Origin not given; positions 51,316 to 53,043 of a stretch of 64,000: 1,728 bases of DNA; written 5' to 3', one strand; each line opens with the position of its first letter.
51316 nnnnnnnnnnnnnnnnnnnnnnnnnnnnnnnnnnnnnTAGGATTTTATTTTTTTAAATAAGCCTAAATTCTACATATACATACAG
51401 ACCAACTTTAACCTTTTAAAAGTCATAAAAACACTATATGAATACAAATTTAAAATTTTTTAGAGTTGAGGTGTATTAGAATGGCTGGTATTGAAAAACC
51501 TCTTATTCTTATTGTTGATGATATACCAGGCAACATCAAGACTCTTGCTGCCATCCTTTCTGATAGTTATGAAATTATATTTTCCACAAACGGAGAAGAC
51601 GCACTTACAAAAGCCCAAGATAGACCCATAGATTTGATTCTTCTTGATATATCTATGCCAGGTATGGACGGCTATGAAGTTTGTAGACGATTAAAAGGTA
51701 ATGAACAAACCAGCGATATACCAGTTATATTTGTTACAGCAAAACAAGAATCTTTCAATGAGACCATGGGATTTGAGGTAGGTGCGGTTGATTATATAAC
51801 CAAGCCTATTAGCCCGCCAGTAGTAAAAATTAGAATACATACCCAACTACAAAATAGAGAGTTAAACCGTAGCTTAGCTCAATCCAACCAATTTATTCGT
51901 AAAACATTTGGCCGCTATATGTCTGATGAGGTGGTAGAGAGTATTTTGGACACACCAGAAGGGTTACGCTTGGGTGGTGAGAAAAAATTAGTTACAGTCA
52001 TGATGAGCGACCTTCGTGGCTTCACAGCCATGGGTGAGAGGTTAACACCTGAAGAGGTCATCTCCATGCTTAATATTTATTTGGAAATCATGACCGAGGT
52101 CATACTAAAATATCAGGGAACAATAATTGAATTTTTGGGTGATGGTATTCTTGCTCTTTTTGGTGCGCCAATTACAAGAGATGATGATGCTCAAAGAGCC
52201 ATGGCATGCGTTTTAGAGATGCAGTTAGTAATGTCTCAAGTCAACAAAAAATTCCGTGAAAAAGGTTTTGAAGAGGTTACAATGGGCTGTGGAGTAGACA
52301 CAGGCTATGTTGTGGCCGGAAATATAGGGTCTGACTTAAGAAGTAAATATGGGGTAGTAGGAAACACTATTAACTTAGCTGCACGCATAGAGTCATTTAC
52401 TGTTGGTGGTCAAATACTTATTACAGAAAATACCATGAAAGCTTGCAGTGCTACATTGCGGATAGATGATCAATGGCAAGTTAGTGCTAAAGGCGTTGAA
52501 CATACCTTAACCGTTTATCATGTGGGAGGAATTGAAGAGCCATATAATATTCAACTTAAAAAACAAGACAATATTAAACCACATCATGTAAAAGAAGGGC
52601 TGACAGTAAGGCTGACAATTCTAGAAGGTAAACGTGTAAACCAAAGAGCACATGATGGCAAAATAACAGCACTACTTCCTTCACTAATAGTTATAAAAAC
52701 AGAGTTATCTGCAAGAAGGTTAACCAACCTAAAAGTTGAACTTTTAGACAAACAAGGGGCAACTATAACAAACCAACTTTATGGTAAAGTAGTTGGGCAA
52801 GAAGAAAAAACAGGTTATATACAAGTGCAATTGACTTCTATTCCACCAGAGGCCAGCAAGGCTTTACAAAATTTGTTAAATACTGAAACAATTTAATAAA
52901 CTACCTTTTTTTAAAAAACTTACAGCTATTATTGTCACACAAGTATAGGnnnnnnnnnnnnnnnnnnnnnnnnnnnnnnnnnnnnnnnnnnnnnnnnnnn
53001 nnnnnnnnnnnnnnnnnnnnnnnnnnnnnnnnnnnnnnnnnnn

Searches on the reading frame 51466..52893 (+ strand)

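Call 70: search_protein_families(library=pfam, proteins=[window:51466-52893:+], max_evalue=0.0001)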
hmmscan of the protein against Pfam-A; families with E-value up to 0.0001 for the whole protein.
window:51466-52893:+ (476 aa): 2 families
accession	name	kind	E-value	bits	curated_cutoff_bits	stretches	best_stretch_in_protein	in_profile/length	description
PF00211.25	Guanylate_cyc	-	1.2e-29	103.6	21.9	1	174-351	7-179/183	Adenylate and Guanylate cyclase catalytic domain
PF00072.30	Response_reg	-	7.7e-26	90.9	30.2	1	14-120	1-106/111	Response regulator receiver domain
